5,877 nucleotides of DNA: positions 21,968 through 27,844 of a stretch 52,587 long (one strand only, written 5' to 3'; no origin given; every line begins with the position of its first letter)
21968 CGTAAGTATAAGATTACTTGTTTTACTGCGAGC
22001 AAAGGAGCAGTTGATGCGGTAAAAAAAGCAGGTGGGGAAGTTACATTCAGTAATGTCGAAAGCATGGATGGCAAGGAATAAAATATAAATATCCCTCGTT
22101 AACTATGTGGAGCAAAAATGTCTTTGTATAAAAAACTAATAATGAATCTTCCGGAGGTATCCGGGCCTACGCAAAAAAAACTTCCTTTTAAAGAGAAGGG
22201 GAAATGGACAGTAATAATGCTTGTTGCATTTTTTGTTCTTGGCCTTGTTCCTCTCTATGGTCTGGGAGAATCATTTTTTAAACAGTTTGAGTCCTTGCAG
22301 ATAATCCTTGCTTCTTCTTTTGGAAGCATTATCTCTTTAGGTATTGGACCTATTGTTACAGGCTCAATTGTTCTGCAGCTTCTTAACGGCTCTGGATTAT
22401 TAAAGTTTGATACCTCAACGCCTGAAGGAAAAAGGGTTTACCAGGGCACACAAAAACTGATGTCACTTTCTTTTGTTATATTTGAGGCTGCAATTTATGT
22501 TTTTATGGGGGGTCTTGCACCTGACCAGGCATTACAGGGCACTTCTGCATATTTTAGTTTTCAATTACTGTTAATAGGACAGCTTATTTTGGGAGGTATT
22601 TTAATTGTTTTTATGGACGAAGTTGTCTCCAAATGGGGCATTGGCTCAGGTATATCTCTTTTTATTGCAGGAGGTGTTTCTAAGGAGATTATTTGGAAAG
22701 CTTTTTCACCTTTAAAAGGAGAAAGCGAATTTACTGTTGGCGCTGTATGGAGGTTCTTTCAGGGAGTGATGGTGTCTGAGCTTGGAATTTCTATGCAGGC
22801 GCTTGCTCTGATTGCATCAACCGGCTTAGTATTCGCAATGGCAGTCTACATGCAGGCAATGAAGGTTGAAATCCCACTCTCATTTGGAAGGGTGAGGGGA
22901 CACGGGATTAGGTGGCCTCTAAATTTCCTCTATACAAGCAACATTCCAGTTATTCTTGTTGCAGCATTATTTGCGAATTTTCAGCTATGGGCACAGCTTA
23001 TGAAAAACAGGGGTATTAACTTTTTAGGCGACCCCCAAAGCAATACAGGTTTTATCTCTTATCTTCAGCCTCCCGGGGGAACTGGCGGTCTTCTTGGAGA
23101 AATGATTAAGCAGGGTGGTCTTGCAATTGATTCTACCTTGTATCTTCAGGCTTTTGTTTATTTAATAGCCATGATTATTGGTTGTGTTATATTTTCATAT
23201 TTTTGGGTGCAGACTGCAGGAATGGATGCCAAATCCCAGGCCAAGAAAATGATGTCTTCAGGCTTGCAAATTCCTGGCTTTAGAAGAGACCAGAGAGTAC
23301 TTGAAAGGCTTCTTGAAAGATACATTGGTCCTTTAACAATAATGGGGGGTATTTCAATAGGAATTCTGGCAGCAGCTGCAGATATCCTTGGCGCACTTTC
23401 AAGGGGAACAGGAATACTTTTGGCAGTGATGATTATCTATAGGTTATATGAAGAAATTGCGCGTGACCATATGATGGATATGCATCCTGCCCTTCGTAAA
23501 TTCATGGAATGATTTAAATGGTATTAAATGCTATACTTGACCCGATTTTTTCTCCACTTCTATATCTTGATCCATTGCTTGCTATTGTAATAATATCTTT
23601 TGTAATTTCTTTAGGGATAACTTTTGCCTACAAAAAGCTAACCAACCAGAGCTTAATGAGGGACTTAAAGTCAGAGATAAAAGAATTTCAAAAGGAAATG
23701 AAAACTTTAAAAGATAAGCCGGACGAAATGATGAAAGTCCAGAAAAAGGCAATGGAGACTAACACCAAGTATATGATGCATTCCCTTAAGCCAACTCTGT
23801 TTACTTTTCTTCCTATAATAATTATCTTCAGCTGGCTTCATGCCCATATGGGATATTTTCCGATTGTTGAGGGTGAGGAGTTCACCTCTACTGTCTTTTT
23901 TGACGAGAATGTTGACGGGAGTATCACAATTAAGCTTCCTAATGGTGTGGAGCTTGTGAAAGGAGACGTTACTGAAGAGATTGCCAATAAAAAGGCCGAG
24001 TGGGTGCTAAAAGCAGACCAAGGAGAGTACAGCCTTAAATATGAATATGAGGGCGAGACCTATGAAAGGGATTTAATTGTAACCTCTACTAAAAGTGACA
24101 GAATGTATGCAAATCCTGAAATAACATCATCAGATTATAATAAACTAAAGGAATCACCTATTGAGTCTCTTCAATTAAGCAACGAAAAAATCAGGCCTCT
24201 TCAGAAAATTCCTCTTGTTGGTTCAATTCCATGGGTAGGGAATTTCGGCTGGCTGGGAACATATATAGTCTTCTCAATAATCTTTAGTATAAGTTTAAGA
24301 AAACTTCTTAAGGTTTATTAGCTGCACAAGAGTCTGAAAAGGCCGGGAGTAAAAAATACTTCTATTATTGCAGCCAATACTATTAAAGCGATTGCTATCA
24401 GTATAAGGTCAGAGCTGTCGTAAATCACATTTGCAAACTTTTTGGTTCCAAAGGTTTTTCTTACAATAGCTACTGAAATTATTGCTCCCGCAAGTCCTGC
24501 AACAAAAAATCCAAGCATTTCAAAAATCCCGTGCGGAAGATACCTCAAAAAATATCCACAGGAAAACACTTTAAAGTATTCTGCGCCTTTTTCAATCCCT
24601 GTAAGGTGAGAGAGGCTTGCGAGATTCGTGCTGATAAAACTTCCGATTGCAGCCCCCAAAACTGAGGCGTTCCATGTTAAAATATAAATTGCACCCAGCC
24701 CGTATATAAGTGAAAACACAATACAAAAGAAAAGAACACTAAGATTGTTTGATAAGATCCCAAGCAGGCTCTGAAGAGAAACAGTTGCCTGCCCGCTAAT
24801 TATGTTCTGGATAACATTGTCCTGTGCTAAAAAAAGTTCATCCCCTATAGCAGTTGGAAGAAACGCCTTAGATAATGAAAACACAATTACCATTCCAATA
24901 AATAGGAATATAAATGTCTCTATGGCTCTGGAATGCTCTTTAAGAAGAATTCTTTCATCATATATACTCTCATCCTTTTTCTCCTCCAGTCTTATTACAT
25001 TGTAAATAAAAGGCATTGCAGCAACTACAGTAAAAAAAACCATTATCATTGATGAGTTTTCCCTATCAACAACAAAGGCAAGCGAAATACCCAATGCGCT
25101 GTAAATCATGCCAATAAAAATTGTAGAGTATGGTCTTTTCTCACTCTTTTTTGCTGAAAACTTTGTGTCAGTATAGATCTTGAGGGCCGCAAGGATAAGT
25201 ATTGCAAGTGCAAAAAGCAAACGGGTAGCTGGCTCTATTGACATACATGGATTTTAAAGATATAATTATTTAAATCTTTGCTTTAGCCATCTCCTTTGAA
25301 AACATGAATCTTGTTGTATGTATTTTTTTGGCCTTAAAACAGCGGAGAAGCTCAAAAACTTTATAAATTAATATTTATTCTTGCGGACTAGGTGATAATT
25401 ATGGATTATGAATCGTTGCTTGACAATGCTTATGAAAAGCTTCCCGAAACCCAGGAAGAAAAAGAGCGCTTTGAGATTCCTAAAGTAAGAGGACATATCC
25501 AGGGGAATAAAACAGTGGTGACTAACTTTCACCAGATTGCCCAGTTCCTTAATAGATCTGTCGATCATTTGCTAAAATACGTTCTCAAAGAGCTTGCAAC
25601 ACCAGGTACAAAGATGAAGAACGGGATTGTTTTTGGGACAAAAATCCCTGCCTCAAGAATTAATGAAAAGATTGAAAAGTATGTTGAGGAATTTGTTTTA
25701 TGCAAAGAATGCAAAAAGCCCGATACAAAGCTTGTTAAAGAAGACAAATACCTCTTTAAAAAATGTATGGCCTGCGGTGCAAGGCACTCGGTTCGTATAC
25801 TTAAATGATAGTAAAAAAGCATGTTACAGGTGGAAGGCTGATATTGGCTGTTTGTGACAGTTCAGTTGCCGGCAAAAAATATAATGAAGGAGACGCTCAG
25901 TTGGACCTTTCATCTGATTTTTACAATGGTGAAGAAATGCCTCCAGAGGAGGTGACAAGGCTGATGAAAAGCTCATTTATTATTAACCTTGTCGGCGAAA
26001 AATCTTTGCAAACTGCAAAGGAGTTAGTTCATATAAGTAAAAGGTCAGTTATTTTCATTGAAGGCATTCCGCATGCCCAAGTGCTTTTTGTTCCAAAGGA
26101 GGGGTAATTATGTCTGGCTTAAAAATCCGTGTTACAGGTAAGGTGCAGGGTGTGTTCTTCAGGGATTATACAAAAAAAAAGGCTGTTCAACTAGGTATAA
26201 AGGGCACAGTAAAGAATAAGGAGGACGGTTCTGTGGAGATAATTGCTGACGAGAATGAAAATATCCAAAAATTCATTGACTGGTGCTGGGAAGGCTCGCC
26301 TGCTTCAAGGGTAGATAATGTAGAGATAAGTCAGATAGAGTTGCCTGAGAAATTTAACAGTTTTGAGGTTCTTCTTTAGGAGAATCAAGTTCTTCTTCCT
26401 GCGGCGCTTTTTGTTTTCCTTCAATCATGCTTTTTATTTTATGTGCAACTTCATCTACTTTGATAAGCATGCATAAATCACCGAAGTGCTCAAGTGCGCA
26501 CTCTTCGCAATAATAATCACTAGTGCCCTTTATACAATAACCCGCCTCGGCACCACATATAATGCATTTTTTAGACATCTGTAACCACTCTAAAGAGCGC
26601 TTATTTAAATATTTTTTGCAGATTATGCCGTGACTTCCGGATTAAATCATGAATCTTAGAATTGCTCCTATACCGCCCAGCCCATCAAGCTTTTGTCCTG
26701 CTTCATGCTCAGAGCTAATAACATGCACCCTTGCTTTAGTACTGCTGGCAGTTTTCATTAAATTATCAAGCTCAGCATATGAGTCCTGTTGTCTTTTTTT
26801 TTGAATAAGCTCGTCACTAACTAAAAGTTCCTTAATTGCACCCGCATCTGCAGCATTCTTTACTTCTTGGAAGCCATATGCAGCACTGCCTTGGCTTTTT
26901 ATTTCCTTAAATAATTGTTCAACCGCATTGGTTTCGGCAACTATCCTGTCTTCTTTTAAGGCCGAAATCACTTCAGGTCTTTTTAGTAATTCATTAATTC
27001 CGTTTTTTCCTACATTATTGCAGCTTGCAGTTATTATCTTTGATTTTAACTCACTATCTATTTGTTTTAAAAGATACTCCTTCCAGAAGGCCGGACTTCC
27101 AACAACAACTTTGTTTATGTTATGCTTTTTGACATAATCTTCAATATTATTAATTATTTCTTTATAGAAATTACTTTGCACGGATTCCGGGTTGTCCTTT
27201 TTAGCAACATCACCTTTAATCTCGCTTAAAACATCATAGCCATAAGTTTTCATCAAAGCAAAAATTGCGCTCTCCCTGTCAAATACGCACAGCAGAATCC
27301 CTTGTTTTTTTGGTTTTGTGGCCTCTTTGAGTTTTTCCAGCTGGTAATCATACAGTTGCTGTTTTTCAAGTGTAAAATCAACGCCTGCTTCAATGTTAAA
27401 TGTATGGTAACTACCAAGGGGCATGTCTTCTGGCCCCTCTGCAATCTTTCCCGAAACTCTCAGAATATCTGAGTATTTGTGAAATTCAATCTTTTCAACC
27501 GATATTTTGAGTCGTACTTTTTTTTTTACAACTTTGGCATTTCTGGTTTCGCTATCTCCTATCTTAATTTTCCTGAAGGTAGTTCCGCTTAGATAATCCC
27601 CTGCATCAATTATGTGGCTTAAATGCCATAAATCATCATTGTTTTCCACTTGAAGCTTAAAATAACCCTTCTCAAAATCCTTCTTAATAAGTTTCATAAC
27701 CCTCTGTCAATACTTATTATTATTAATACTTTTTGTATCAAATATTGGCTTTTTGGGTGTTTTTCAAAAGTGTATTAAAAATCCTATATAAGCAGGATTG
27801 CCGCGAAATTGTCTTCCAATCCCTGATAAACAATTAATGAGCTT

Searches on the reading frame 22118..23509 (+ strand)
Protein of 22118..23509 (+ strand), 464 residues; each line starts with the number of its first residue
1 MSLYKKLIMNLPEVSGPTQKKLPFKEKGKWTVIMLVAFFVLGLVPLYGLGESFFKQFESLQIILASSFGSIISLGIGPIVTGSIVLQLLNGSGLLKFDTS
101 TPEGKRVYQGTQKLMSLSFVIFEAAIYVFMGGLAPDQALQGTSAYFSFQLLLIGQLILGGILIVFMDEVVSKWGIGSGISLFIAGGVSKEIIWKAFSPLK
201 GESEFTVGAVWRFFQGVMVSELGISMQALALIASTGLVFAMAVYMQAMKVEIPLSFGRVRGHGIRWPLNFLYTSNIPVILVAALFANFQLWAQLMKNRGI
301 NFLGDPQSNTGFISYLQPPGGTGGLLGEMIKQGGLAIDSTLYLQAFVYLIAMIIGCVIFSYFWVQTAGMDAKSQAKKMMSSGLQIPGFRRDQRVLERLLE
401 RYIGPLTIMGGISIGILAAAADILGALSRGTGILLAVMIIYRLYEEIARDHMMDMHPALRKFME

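Call 51: search_protein_families(library=pfam, proteins=[window:22118-23509:+], max_evalue=0.00001)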
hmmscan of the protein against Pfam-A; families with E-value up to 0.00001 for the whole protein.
window:22118-23509:+ (464 aa): 2 families
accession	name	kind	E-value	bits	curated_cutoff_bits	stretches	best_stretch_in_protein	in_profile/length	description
PF00344.25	SecY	-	4.4e-62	210.6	32.2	1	70-444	1-306/306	SecY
PF10559.14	Plug_translocon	-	3.2e-07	30.5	22.1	1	36-69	1-35/35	Plug domain of Sec61p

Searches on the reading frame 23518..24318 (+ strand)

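Call 51: search_protein_families(library=pfam, proteins=[window:23518-24318:+], max_evalue=0.00001)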
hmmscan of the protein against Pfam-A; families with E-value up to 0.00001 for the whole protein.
window:23518-24318:+ (267 aa): 1 family
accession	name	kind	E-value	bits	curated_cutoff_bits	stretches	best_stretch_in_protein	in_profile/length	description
PF01956.21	EMC3_TMCO1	-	2.4e-12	47.4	27.1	1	5-116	2-117/169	Integral membrane protein EMC3/TMCO1-like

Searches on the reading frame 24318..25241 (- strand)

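Call 51: search_protein_families(library=pfam, proteins=[window:24318-25241:-], max_evalue=0.00001)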
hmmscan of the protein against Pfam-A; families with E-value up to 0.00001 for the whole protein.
window:24318-25241:- (307 aa): 1 family
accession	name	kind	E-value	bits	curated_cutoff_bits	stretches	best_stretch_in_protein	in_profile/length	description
PF01944.22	SpoIIM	-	3.8e-14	53.4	26.9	1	110-299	2-163/163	Stage II sporulation protein M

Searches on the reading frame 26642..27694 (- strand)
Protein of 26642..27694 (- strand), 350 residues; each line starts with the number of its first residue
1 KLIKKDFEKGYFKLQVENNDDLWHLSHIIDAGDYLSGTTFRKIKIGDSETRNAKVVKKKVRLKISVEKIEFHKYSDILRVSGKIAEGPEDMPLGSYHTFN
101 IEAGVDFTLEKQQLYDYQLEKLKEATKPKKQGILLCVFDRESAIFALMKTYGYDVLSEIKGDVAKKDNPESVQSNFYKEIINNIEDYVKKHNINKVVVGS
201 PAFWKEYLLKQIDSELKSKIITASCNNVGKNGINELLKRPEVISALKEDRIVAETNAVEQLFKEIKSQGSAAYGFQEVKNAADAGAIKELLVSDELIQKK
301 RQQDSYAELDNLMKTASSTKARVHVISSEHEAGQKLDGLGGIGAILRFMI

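Call 51: search_protein_families(library=pfam, proteins=[window:26642-27694:-], max_evalue=0.00001)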
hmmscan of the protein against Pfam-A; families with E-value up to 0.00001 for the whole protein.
window:26642-27694:- (350 aa): 3 families
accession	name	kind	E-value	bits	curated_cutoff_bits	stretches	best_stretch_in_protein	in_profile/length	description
PF03463.20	eRF1_1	-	8.3e-32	110.2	23.8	1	1-126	2-123/123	eRF1 domain 1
PF03465.20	eRF1_3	-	6.8e-25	88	25.8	1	251-349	1-105/106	eRF1 domain 3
PF03464.20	eRF1_2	-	3.4e-11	44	27.1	1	135-246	4-131/133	eRF1 domain 2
